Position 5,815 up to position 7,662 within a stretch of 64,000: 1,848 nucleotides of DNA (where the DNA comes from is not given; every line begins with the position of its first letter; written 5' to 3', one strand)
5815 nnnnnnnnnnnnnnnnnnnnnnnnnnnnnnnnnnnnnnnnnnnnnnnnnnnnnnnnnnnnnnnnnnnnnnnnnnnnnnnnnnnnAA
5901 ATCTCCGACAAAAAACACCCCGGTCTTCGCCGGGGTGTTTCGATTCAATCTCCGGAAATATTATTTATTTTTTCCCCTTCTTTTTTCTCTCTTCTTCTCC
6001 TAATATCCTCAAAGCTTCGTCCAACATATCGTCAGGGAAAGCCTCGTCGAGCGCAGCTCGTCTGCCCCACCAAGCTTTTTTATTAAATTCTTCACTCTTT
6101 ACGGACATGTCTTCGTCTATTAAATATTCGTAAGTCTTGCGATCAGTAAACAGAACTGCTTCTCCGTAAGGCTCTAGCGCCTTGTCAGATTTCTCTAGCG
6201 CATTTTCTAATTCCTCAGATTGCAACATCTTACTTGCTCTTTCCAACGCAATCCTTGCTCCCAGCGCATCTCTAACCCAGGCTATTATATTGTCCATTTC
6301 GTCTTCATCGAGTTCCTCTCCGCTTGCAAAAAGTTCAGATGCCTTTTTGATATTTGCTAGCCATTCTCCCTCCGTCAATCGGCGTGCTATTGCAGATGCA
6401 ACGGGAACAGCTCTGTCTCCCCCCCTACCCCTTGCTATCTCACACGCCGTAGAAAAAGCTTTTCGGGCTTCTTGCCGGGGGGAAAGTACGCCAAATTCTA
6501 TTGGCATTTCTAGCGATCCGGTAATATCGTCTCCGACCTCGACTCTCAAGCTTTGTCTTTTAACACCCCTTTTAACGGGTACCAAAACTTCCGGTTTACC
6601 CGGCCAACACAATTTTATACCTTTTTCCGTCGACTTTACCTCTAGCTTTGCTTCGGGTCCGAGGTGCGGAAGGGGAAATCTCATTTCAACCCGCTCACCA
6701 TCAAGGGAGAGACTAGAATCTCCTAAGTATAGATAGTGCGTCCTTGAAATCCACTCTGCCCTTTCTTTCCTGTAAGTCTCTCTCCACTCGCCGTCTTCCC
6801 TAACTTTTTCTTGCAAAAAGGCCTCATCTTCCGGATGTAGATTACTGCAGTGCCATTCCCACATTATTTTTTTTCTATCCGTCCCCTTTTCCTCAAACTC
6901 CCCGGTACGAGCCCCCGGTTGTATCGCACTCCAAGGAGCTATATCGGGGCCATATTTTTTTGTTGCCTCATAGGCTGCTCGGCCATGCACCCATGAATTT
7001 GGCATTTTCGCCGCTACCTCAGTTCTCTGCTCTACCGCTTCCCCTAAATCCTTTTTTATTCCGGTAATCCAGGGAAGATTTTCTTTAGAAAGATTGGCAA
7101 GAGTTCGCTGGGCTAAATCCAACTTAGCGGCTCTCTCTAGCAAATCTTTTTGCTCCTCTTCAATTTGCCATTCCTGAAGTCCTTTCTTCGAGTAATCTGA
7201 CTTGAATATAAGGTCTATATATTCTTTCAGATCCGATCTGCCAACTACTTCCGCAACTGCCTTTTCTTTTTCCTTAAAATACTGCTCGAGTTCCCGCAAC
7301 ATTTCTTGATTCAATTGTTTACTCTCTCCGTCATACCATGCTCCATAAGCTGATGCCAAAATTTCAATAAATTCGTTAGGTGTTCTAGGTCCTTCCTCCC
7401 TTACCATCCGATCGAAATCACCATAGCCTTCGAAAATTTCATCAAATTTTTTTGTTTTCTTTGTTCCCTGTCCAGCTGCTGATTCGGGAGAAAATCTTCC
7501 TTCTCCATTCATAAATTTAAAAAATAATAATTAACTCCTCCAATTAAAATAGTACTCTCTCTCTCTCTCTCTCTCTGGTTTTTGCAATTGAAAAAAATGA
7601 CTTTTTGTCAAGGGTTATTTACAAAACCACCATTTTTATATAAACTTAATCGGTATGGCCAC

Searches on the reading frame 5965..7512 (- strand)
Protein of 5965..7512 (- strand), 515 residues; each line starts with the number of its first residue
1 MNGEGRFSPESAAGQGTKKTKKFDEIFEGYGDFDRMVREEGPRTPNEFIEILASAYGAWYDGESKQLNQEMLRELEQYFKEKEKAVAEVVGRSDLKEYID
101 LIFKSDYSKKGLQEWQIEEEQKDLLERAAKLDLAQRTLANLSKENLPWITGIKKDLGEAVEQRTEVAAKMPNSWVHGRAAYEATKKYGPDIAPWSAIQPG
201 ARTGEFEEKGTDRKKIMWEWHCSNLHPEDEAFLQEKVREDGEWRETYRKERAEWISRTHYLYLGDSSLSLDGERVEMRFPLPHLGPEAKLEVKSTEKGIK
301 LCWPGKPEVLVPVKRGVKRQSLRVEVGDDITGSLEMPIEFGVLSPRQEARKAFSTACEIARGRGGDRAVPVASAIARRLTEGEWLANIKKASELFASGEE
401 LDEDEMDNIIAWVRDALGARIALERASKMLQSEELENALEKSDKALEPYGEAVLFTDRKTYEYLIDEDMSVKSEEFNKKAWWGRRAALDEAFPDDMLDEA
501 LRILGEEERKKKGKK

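Call 12: search_protein_families(library=pfam, proteins=[window:5965-7512:-], max_evalue=0.01)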
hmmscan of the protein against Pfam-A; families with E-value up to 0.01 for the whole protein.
window:5965-7512:- (515 aa): 0 families

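Call 15: find_encoding_contigs(protein=window:5965-7512:-, flank=3000, max_places=10)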
Protein window:5965-7512:- (515 aa): 2 contigs read that carry it; 1 place shown.
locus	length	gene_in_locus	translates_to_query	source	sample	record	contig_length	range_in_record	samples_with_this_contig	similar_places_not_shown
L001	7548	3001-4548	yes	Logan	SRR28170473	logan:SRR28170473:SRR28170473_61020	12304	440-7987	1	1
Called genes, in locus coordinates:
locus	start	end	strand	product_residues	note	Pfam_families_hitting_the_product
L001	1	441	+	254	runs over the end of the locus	PF00142:Fer4_NifH, PF01656:CbiA, PF02374:ArsA_ATPase (weak), PF06564:CBP_BcsQ, PF09140:MipZ (faint), PF10609:ParA, PF13614:AAA_31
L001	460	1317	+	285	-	PF02195:ParB_N, PF17762:HTH_ParB, PF23552:ParB_C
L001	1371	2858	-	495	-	PF13328:HD_4, PF01966:HD, PF04607:RelA_SpoT, PF02824:TGS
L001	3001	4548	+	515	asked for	-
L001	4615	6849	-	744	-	PF01751:Toprim, PF01131:Topoisom_bac, PF01396:Zn_ribbon_Top1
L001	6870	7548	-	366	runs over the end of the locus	PF02481:DNA_processg_A, PF17782:WHD_DprA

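Call 18: find_homologous_proteins(query=window:5965-7512:-)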
Query window:5965-7512:- (515 aa): 3 proteins with E <= 0.001 among 8000 candidates.
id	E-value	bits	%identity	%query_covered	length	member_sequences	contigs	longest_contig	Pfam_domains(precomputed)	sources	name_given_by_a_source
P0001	0.0e+0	1150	100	100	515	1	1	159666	-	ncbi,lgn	-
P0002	1.4e-276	936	84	100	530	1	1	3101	-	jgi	jgi:predicted transcriptional regulator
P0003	2.1e-170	586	57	100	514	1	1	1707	-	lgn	-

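Call 19: find_encoding_contigs(protein=P0002, flank=3000)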
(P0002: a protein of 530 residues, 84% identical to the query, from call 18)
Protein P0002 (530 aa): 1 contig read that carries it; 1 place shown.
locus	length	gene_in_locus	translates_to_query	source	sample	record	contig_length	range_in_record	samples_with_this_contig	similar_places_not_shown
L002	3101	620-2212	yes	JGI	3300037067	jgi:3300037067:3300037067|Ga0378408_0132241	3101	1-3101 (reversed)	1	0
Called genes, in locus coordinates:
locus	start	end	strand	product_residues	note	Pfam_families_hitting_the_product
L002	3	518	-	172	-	?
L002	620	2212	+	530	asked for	-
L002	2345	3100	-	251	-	?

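Call 20: find_encoding_contigs(protein=P0003, flank=3000)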
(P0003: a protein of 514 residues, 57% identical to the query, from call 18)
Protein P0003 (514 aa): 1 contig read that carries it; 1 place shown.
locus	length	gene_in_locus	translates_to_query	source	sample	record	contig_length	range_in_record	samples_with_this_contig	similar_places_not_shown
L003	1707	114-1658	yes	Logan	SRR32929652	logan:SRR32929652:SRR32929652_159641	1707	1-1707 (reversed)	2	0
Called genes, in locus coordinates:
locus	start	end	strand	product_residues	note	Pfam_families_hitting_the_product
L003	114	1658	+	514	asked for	-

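Call 50: search_protein_representatives(alignment_id=A2)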
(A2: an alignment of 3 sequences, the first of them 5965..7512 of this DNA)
Query: 3 sequences, 517 profile positions. Proteins with E-value up to 0.001 (for the whole library): 97; up to 1e-10: 58; up to 1e-30: 3. The best 97 are listed.
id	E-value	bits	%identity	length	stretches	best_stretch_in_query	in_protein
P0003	1.5e-296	1000.6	-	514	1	1-517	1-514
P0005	1.4e-53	198.9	-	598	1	126-502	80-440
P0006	1.3e-45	172.7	-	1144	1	122-505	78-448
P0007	2.0e-28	115.9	-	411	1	126-504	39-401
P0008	9.6e-28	113.7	-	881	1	216-502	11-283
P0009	2.3e-27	112.5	-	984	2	146-506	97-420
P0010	1.5e-24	103.2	-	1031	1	191-507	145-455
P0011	2.5e-24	102.4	-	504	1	146-513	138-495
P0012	6.1e-24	101.1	-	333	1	212-485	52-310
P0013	7.2e-24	100.9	-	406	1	153-457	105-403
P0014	3.3e-23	98.7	-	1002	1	181-511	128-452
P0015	7.1e-23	97.6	-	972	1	126-505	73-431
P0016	1.2e-22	96.8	-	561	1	135-512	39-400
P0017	1.2e-21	93.6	-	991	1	234-506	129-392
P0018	2.0e-21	92.9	-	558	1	131-488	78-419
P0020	4.3e-21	91.8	-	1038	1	126-514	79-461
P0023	3.4e-20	88.8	-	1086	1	183-503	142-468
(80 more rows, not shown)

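Call 53: search_protein_families(library=pfam, proteins=[P0005, P0006, P0009, P0010, P0014, P0015, P0020, P0023, P0008], max_evalue=0.001)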
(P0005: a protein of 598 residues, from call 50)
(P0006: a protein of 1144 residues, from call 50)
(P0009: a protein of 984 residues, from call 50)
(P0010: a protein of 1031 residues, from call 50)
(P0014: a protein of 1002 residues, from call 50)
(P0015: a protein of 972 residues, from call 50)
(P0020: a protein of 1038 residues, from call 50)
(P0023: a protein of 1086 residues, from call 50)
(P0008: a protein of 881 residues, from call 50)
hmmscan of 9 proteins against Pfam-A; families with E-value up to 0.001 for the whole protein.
P0005 (598 aa): 0 families

P0006 (1144 aa): 2 families
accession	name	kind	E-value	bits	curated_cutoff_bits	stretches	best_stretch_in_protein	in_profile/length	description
PF13176.12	TPR_7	-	0.00011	22.5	27.9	0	954-977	5-30/36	Tetratricopeptide repeat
PF13432.12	TPR_16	-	0.00041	21.2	32.7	1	954-1015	3-57/65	Tetratricopeptide repeat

P0009 (984 aa): 1 family
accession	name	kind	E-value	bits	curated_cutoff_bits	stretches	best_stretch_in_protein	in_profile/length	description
PF07719.23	TPR_2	-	0.00047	20.5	27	0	891-918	3-30/34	Tetratricopeptide repeat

P0010 (1031 aa): 0 families

P0014 (1002 aa): 2 families
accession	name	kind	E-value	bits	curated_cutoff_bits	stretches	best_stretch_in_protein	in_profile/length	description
PF05362.19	Lon_C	-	3.5e-05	23.9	21.1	1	533-619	65-152/205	Lon protease (S16) C-terminal proteolytic domain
PF13424.12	TPR_12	-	6.4e-05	23.5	30.1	1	821-883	4-69/77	Tetratricopeptide repeat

P0015 (972 aa): 1 family
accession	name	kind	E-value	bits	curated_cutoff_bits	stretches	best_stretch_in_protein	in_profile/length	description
PF05362.19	Lon_C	-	4.1e-05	23.7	21.1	1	491-623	49-175/205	Lon protease (S16) C-terminal proteolytic domain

P0020 (1038 aa): 1 family
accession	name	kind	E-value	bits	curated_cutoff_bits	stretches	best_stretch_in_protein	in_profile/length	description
PF13424.12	TPR_12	-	6.2e-05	23.6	30.1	0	947-1010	7-74/77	Tetratricopeptide repeat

P0023 (1086 aa): 1 family
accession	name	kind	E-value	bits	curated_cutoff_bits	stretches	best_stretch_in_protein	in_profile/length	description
PF07719.23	TPR_2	-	8e-05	22.9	27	0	988-1017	2-31/34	Tetratricopeptide repeat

P0008 (881 aa): 0 families
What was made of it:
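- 5965..7512 (-): Unit 1 cargo: 515-aa highly charged protein with no Pfam or PADLOC match. 97 remote relatives, some about 1000 aa with weak Lon_C + TPR (calls 50, 53).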

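Call 54: search_protein_families(library=padloc, proteins=[window:5965-7512:-, P0014], max_evalue=0.01)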
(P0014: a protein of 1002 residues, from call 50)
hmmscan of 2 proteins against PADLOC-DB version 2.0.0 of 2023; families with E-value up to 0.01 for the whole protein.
window:5965-7512:- (515 aa): 0 families

P0014 (1002 aa): 0 families

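Call 84: predict_structure(alignment_id=A2)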
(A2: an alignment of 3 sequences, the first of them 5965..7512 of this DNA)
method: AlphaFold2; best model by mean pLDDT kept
length: 515 residues; sequences in the alignment: 3
mean_pLDDT: 57.5   pTM: 0.43
mean pLDDT of the five models: 57.5, 57.3, 55.2, 53.4, 52.3
residues with pLDDT >= 90: 3; 70-90: 154; 50-70: 145; < 50: 213
segments of 3 or more residues with pLDDT < 50: 1-21, 59-67, 93-209, 451-515
pLDDT, mean of each block of 10 residues (from residue 1): 30 30 57 63 63 56 46 68 66 45 37 39 38 35 38 38 41 42 45 38 45 77 67 81 85 68 73 75 74 79 79 62 61 65 71 76 79 87 76 63 64 68 71 84 70 42 37 37 35 36 40 38
secondary structure, 60 per line:
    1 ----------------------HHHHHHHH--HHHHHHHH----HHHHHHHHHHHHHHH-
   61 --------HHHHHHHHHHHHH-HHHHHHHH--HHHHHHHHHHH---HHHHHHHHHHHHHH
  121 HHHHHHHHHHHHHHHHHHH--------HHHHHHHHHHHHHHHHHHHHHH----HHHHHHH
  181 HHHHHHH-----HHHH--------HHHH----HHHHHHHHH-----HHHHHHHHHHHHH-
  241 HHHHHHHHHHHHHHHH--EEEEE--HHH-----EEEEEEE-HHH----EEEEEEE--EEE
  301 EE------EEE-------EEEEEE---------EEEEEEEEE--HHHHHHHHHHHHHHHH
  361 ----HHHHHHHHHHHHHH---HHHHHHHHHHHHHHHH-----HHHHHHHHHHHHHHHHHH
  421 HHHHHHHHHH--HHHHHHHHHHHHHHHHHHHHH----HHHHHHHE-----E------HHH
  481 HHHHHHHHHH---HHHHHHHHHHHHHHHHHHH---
elements in order: H23-30 H33-40 H45-59 H69-81 H83-90 H93-103 H107-139 H148-169 H174-187 H193-196 H205-208 H213-221 H227-239 H241-256 E259-263 E274-280 E289-295 E298-302 E309-311 E319-324 E334-342 H345-360 H365-378 H382-397 H403-430 H433-453 H458-464 H478-490 H494-512

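Call 91: fold_search(model_id=the predicted structure, library=pdb)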
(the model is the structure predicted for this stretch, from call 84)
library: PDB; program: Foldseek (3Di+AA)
matches with E <= 10: 345; with E <= 0.001: 0
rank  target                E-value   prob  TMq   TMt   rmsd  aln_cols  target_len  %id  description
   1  6xr1                  2.3e-01  0.47  0.23  0.23  19.1       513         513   13  Computationally designed right-handed alpha/alpha single-chain toroid with 9 repeats (released 2021-07-14)
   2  2vig_D                3.3e-01  0.16  0.10  0.14  17.0       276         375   12  Crystal structure of human short-chain acyl CoA dehydrogenase (released 2007-12-25)
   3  9y6s_6z               5.3e-01  0.06  0.10  0.03  43.2       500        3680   12  96-nm repeat of the Leishmania tarentolae doublet microtubule (released 2025-12-17)
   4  8k83_B                5.5e-01  0.16  0.09  0.20  16.9       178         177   17  De novo design protein -N2 (released 2024-07-31)
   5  6xf1_D                5.8e-01  0.10  0.12  0.16  17.0       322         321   12  Nesprin-2G(aa1425-1649)-FHOD1(aa1-339) complex, H. sapiens (released 2021-02-03)
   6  7p9a_A                5.8e-01  0.08  0.09  0.11  17.6       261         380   14  Structure of cyclohex-1-ene-1-carboxyl-CoA dehydrogenase complexed with cyclohex-1,5-diene-1-carboxyl-CoA (released 2022-07-13)
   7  4iwb_A                7.3e-01  0.30  0.10  0.26  14.4       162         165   12  Novel Fold of FliC/FliS Fusion Protein (released 2013-12-11)
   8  6zyw_A                7.3e-01  0.04  0.10  0.03  51.5       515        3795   13  Outer Dynein Arm-Shulin complex - overall structure (Tetrahymena thermophila) (released 2021-01-20)
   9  2vig_G                7.6e-01  0.08  0.10  0.12  16.5       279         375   12  Crystal structure of human short-chain acyl CoA dehydrogenase (released 2007-12-25)
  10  3dad_A                8.4e-01  0.08  0.09  0.13  17.1       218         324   11  Crystal structure of the N-terminal regulatory domains of the formin FHOD1 (released 2008-09-16)
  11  8k83_A                8.8e-01  0.13  0.09  0.21  17.1       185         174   16  De novo design protein -N2 (released 2024-07-31)
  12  1qz2_A                8.8e-01  0.10  0.10  0.15  18.9       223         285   16  Crystal Structure of FKBP52 C-terminal Domain complex with the C-terminal peptide MEEVD of Hsp90 (released 2004-06-22)
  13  1r2j                  8.8e-01  0.07  0.10  0.14  21.6       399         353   10  FkbI for Biosynthesis of Methoxymalonyl Extender Unit of Fk520 Polyketide Immunosuppresant (released 2003-11-25)
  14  9a2d_C                8.8e-01  0.04  0.10  0.06  48.4       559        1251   13  Modeling of the ciliary Intraflagellar transport-A complex (released 2024-05-10)
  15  8bwy_A                8.8e-01  0.04  0.10  0.03  51.5       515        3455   13  In situ outer dynein arm from Chlamydomonas reinhardtii in a pre-power stroke state (released 2023-05-10)
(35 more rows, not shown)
